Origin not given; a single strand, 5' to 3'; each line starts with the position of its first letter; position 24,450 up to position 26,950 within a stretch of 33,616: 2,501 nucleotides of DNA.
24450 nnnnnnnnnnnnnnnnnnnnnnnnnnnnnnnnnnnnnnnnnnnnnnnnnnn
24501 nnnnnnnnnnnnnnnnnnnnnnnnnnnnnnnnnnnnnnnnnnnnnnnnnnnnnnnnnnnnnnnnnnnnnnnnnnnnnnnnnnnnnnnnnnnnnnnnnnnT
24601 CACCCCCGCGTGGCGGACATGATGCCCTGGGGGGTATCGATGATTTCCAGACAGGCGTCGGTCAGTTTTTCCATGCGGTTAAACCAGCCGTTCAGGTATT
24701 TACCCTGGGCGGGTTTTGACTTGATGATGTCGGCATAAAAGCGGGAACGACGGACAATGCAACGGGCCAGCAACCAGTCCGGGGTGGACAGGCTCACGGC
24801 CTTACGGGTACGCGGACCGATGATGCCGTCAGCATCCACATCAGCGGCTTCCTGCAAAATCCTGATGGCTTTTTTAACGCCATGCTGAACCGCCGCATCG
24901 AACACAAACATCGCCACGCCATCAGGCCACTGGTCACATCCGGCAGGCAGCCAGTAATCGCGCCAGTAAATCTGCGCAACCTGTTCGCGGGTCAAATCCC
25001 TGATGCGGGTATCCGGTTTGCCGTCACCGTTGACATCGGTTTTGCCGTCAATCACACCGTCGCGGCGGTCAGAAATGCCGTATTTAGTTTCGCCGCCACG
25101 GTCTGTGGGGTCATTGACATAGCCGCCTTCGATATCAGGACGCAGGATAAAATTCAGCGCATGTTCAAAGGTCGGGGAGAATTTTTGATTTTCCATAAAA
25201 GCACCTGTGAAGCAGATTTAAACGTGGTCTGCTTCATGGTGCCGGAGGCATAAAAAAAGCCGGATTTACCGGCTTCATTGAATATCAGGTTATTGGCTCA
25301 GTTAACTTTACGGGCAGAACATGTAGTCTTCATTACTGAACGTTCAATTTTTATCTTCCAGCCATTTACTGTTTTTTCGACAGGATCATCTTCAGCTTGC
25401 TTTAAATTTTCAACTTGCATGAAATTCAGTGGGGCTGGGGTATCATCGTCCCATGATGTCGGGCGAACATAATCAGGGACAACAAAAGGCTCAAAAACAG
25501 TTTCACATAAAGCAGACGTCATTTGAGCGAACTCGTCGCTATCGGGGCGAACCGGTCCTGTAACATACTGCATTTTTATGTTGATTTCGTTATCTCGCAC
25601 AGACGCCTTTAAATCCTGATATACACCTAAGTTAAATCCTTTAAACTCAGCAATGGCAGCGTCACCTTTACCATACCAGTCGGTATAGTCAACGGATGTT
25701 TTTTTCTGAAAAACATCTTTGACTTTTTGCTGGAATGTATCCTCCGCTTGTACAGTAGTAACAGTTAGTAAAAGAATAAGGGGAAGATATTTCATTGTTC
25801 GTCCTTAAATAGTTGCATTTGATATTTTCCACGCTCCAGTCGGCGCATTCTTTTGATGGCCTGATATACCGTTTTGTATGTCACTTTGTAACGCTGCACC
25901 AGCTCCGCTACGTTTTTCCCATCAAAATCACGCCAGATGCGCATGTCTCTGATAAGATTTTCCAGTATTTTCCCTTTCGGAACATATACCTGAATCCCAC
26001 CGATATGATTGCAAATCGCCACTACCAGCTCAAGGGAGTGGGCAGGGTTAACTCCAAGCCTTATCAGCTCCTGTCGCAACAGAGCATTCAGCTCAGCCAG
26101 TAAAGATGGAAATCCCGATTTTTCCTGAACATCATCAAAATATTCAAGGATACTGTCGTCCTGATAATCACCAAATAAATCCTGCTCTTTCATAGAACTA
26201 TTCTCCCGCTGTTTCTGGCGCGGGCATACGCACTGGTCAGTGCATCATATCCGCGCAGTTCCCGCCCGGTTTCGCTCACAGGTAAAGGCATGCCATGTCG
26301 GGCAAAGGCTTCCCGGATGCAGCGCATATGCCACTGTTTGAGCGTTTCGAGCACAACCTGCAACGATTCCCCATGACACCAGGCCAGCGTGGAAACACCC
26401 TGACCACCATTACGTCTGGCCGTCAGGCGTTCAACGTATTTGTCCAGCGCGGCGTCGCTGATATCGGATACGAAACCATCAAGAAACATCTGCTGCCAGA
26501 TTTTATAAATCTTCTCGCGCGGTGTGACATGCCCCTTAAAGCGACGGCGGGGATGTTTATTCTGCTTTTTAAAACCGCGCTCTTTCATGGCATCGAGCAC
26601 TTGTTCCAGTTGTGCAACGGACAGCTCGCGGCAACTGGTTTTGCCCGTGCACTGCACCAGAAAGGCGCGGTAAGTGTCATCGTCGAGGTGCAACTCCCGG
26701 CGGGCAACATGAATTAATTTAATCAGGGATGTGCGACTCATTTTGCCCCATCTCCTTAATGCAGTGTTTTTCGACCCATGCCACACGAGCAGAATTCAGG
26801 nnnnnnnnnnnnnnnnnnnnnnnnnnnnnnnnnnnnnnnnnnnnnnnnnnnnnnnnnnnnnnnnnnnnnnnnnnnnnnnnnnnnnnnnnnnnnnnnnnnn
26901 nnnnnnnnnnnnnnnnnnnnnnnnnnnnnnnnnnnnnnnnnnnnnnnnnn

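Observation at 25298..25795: AT-rich secreted-protein moron translationally coupled to mor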

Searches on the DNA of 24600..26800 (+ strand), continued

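Call 70: get_annotated_region(hit=H1, flank=500)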
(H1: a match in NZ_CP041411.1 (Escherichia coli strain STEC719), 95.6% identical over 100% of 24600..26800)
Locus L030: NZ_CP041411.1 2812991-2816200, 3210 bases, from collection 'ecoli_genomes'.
description: Escherichia coli strain STEC719 chromosome, complete genome
organism: Escherichia coli strain STEC719 (NCBI taxid 562)
replicon: chromosome; assembly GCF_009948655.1
host: -; source: goat; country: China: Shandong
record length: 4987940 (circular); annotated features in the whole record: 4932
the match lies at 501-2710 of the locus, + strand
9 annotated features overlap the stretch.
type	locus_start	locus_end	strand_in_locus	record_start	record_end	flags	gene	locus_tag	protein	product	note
CDS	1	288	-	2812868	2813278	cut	-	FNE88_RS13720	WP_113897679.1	hypothetical protein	-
CDS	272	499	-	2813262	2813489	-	-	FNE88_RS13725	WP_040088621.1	hypothetical protein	-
CDS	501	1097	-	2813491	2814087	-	-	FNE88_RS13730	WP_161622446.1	glycoside hydrolase family 108 protein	-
CDS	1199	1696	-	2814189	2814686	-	-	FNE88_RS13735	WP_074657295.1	hypothetical protein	-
CDS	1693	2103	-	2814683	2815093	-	-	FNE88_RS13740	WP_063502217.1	Mor transcription activator family protein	-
CDS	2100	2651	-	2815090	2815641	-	-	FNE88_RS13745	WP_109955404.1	gp16 family protein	-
CDS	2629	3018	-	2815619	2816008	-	-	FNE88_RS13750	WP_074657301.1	hypothetical protein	-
CDS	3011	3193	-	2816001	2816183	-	-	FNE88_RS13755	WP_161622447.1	hypothetical protein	-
CDS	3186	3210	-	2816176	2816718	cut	-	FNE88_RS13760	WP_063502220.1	hypothetical protein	-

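Call 84: search_dna_similar(query=window:25298-25795:+, collection=ecoli_genomes, mode=distant, max_rows=40)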
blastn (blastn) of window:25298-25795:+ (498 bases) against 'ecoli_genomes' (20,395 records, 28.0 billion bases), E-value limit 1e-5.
Records with a match: 9; places in all: 10; records where one place covers at least 80% of the query: 9.
Genomes with a match: 9 of 5426; with a place that covers at least 80% of the query: 9. Places per genome that has any: lowest 1, median 1, highest 2. On chromosomes: 10 places; on plasmids: 0.
Best place of each record, by identity: >=99% 3; 95-99% 5; 80-90% 1.
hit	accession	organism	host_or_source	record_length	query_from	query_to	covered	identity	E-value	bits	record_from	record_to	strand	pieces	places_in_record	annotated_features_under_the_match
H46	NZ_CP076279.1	Escherichia coli strain SA53-3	Bubalus bubalis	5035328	1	498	100%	99.6%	0e+0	890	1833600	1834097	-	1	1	hypothetical protein | Mor transcription activator family protein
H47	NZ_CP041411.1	Escherichia coli strain STEC719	goat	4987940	1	498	100%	99.4%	0e+0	885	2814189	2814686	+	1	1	hypothetical protein | Mor transcription activator family protein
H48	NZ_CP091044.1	Escherichia coli strain STEC346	pork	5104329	1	498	100%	99.2%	0e+0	881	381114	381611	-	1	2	hypothetical protein | Mor transcription activator family protein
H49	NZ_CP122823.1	Escherichia coli strain ETEC1732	Sus scrofa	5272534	1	498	100%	98.8%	0e+0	872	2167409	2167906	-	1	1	hypothetical protein | Mor transcription activator family protein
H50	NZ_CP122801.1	Escherichia coli strain ETEC1734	Sus scrofa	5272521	1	498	100%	98.8%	0e+0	872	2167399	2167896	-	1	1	hypothetical protein | Mor transcription activator family protein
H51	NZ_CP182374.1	Escherichia coli strain bR_120_Kylling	-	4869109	1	498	100%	98.8%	0e+0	872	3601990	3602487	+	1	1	hypothetical protein | Mor transcription activator family protein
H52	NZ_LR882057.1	Escherichia coli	Gallus gallus domesticus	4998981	1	498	100%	98.6%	0e+0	867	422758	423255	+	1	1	hypothetical protein | Mor transcription activator family protein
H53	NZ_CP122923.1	Escherichia coli strain ETEC1703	Sus scrofa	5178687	1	498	100%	98.6%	0e+0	864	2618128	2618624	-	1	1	hypothetical protein | Mor transcription activator family protein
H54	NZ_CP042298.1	Escherichia coli strain RM9088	crow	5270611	1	498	100%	88.0%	6e-177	628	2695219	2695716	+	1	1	hypothetical protein | Mor transcription activator family protein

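Call 85: search_dna_similar(query=L002:2197-2676:+, collection=ecoli_genomes, mode=distant, max_rows=60)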
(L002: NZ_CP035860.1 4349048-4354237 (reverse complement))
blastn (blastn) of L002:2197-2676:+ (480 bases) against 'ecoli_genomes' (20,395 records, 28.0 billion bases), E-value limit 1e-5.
Records with a match: 24; places in all: 25; records where one place covers at least 80% of the query: 24.
Genomes with a match: 24 of 5426; with a place that covers at least 80% of the query: 24. Places per genome that has any: lowest 1, median 1, highest 2. On chromosomes: 25 places; on plasmids: 0.
Best place of each record, by identity: >=99% 23; 80-90% 1.
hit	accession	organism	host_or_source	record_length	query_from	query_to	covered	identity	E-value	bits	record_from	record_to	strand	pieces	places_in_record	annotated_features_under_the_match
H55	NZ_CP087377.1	Escherichia coli strain RIVM_C019217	Homo sapiens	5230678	1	480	100%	100.0%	0e+0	866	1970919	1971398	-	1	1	hypothetical protein | Mor transcription activator family protein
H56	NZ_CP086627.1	Escherichia coli strain RIVM_C036569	Homo sapiens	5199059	1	480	100%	100.0%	0e+0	866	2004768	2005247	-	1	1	hypothetical protein | Mor transcription activator family protein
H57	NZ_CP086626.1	Escherichia coli strain RIVM_C037134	Homo sapiens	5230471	1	480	100%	100.0%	0e+0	866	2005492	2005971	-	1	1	hypothetical protein | Mor transcription activator family protein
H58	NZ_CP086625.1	Escherichia coli strain RIVM_C037166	Homo sapiens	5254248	1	480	100%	100.0%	0e+0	866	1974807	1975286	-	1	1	hypothetical protein | Mor transcription activator family protein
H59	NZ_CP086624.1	Escherichia coli strain RIVM_C037791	Homo sapiens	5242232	1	480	100%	100.0%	0e+0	866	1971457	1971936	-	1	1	hypothetical protein | Mor transcription activator family protein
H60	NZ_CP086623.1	Escherichia coli strain RIVM_C037794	Homo sapiens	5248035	1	480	100%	100.0%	0e+0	866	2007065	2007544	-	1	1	hypothetical protein | Mor transcription activator family protein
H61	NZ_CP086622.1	Escherichia coli strain RIVM_C037884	Homo sapiens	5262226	1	480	100%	100.0%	0e+0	866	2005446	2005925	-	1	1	hypothetical protein | Mor transcription activator family protein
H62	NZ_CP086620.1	Escherichia coli strain RIVM_C039205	Homo sapiens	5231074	1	480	100%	100.0%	0e+0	866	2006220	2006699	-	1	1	hypothetical protein | Mor transcription activator family protein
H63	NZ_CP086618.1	Escherichia coli strain RIVM_C039227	Homo sapiens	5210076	1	480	100%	100.0%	0e+0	866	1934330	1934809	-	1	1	hypothetical protein | Mor transcription activator family protein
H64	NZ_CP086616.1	Escherichia coli strain RIVM_C039629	Homo sapiens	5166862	1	480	100%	100.0%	0e+0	866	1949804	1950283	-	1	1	hypothetical protein | Mor transcription activator family protein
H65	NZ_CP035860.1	Escherichia coli strain TD225-C4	Homo sapiens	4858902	1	480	100%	100.0%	0e+0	866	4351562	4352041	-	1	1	hypothetical protein | Mor transcription activator family protein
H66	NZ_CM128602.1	Escherichia coli strain E300082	Homo sapiens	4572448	1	480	100%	100.0%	0e+0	866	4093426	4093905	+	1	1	hypothetical protein | Mor transcription activator family protein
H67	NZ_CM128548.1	Escherichia coli strain MMC-J-0078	Homo sapiens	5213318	1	480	100%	100.0%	0e+0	866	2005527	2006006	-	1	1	hypothetical protein | Mor transcription activator family protein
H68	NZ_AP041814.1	Escherichia coli O166:H15 strain JNE21-009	Homo sapiens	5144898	1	480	100%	100.0%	0e+0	866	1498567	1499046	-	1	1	hypothetical protein | Mor transcription activator family protein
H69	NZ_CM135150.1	Escherichia coli strain 54214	Homo sapiens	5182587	1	480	100%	100.0%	0e+0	866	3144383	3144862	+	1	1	hypothetical protein | Mor transcription activator family protein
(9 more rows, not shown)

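Call 86: search_dna_similar(query=window:24600-26800:+, collection=ecoli_genomes, mode=near, max_rows=27, rows=spread)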
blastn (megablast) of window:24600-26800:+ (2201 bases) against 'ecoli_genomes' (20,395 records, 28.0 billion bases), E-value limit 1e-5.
Records with a match: 81; places in all: 96; records where one place covers at least 80% of the query: 9.
Genomes with a match: 80 of 5426; with a place that covers at least 80% of the query: 9. Places per genome that has any: lowest 1, median 1, highest 3. On chromosomes: 95 places; on plasmids: 1.
Best place of each record, by identity: 95-99% 8; 90-95% 37; 80-90% 11; 60-80% 25.
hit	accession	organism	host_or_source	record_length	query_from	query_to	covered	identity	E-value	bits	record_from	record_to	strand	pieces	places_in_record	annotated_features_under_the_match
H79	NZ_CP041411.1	Escherichia coli strain STEC719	goat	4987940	1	2201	100%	95.6%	0e+0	3530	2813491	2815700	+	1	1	glycoside hydrolase family 108 protein | gp16 family protein | hypothetical protein (x2) | Mor transcription activator family protein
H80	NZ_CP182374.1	Escherichia coli strain bR_120_Kylling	-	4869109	1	2150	98%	97.0%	0e+0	3616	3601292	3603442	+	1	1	glycoside hydrolase family 108 protein | gp16 family protein | hypothetical protein (x2) | Mor transcription activator family protein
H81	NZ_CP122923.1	Escherichia coli strain ETEC1703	Sus scrofa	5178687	1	2150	98%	96.7%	0e+0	3567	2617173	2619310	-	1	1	glycoside hydrolase family 108 protein | gp16 family protein | hypothetical protein (x2) | Mor transcription activator family protein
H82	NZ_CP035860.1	Escherichia coli strain TD225-C4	Homo sapiens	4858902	1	2201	78%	93.2%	0e+0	2528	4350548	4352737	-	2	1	glycoside hydrolase family 108 protein | gp16 family protein | hypothetical protein (x2) | Mor transcription activator family protein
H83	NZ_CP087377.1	Escherichia coli strain RIVM_C019217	Homo sapiens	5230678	1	2143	75%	93.1%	0e+0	2432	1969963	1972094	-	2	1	glycoside hydrolase family 108 protein | gp16 family protein | hypothetical protein | Mor transcription activator family protein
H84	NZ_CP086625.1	Escherichia coli strain RIVM_C037166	Homo sapiens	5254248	1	2143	75%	93.1%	0e+0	2432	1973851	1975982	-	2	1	glycoside hydrolase family 108 protein | gp16 family protein | hypothetical protein | Mor transcription activator family protein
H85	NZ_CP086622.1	Escherichia coli strain RIVM_C037884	Homo sapiens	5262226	1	2143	75%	93.1%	0e+0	2432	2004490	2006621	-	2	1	glycoside hydrolase family 108 protein | gp16 family protein | hypothetical protein | Mor transcription activator family protein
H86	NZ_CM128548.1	Escherichia coli strain MMC-J-0078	Homo sapiens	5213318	1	2143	75%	93.1%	0e+0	2432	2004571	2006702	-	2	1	glycoside hydrolase family 108 protein | gp16 family protein | hypothetical protein | Mor transcription activator family protein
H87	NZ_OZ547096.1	Escherichia coli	Homo sapiens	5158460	1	2143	75%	93.1%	0e+0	2432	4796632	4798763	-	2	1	glycoside hydrolase family 108 protein | gp16 family protein | hypothetical protein | Mor transcription activator family protein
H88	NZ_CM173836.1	Escherichia coli strain 1424KP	Homo sapiens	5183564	1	2143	75%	93.1%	0e+0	2432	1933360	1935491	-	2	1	glycoside hydrolase family 108 protein | gp16 family protein | hypothetical protein | Mor transcription activator family protein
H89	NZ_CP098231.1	Escherichia coli strain XJ34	bovine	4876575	1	2201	75%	90.7%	0e+0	2198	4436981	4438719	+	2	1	glycoside hydrolase family 108 protein | gp16 family protein | Mor transcription activator family protein | hypothetical protein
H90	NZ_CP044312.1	Escherichia coli strain RM13745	missing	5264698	1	2201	75%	90.6%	0e+0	2193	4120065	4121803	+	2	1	glycoside hydrolase family 108 protein | gp16 family protein | Mor transcription activator family protein | hypothetical protein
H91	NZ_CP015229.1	Escherichia coli strain 06-00048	alfalfa sprout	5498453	1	2150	73%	90.2%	0e+0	2095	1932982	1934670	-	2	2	glycoside hydrolase family 108 protein | gp16 family protein | Mor transcription activator family protein | hypothetical protein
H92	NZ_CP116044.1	Escherichia coli strain STEC1575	Homo sapiens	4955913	1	2150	73%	90.2%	0e+0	2090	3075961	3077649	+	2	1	glycoside hydrolase family 108 protein | gp16 family protein | Mor transcription activator family protein | hypothetical protein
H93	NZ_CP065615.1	Escherichia coli strain FDAARGOS_943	missing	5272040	38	2150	71%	89.8%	0e+0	2012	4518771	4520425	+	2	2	glycoside hydrolase family 108 protein | gp16 family protein | Mor transcription activator family protein | hypothetical protein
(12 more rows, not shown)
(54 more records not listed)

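Call 87: get_annotated_region(hit=H89, flank=300)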
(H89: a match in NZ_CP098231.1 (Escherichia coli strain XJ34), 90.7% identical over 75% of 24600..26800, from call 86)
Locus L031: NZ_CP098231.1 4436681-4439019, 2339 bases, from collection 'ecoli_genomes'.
description: Escherichia coli strain XJ34 chromosome, complete genome
organism: Escherichia coli strain XJ34 (NCBI taxid 562)
replicon: chromosome; assembly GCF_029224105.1
host: bovine; source: -; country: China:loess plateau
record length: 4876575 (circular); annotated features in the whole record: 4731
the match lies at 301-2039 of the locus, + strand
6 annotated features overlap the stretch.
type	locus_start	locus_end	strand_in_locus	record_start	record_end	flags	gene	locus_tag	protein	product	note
CDS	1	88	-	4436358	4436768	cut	-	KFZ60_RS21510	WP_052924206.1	hypothetical protein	-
CDS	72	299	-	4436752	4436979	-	-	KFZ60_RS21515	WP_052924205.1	hypothetical protein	-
CDS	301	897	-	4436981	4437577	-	-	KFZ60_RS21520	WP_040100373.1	glycoside hydrolase family 108 protein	-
CDS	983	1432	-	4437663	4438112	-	-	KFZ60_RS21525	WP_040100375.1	Mor transcription activator family protein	-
CDS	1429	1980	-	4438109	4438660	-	-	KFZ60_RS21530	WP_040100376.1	gp16 family protein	-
CDS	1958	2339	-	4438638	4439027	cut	-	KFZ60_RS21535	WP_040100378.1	hypothetical protein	-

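Call 88: get_annotated_region(hit=H91, flank=300)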
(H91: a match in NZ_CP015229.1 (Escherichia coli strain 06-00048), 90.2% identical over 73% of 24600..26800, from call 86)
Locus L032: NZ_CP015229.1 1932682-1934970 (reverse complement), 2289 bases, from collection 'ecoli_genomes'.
description: Escherichia coli strain 06-00048 chromosome, complete genome
organism: Escherichia coli strain 06-00048 (NCBI taxid 562)
replicon: chromosome; assembly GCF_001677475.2
host: -; source: alfalfa sprout; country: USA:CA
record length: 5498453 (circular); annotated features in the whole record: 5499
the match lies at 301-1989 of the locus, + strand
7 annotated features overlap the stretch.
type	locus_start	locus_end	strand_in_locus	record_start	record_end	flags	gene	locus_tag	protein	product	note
CDS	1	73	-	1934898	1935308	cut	-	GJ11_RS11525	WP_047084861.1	hypothetical protein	-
CDS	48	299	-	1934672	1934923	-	-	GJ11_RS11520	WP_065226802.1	hypothetical protein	-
CDS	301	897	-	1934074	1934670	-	-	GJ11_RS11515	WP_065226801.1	glycoside hydrolase family 108 protein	-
CDS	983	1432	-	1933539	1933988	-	-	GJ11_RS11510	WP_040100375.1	Mor transcription activator family protein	-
CDS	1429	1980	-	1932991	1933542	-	-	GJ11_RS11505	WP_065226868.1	gp16 family protein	-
CDS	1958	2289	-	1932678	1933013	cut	-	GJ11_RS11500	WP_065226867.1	hypothetical protein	-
CDS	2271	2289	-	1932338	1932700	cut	-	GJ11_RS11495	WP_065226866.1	hypothetical protein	-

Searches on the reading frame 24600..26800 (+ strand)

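Call 49: find_homologous_proteins(query=L002:2197-2676:-, max_evalue=0.1)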
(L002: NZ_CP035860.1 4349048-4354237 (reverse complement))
Query L002:2197-2676:- (159 aa): 6 proteins with E <= 0.1 among 26 candidates.
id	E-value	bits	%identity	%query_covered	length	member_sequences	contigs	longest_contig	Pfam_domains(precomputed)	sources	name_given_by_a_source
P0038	1.2e-98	345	99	100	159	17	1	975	-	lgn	-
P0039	9.7e-87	306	91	100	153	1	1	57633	-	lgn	-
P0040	5.7e-79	281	81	99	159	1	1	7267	-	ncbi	-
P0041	9.5e-76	271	79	100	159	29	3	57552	-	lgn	-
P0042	8.9e-67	242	70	99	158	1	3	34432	-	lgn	-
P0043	4.5e-66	239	69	99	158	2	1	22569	-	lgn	-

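Call 65: predict_structure(alignment_id=A5)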
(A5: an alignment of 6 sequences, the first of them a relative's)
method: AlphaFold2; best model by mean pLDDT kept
length: 159 residues; sequences in the alignment: 6
mean_pLDDT: 57.3   pTM: 0.52
mean pLDDT of the five models: 57.3, 49.2, 39.3, 34.9, 33.3
residues with pLDDT >= 90: 0; 70-90: 59; 50-70: 42; < 50: 58
segments of 3 or more residues with pLDDT < 50: 1-20, 33-69
pLDDT, mean of each block of 10 residues (from residue 1): 38 36 58 41 32 26 39 71 67 73 72 78 67 73 78 69
secondary structure, 60 per line:
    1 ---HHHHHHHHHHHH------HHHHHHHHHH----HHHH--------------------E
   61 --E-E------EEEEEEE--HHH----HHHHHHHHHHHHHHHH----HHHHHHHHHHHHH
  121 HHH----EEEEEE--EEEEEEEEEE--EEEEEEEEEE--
elements in order: H4-15 H22-31 H36-39 E72-78 H88-103 H108-123 E128-133 E136-145 E148-157

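Call 66: search_protein_families(library=ncbifam, proteins=[L002:2197-2676:-], max_evalue=1)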
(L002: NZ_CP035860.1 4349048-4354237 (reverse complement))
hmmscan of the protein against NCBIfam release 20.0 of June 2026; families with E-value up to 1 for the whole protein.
L002:2197-2676:- (159 aa): 1 family
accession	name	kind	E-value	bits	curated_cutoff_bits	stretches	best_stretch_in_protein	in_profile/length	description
NF004401.0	PRK05758.2-1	equivalog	0.041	14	116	1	101-156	114-167/178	F0F1 ATP synthase subunit delta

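Call 67: search_protein_families(library=padloc, proteins=[L002:2197-2676:-], max_evalue=1)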
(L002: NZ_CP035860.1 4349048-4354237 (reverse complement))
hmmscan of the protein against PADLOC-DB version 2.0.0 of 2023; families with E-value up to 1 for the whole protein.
L002:2197-2676:- (159 aa): 0 families
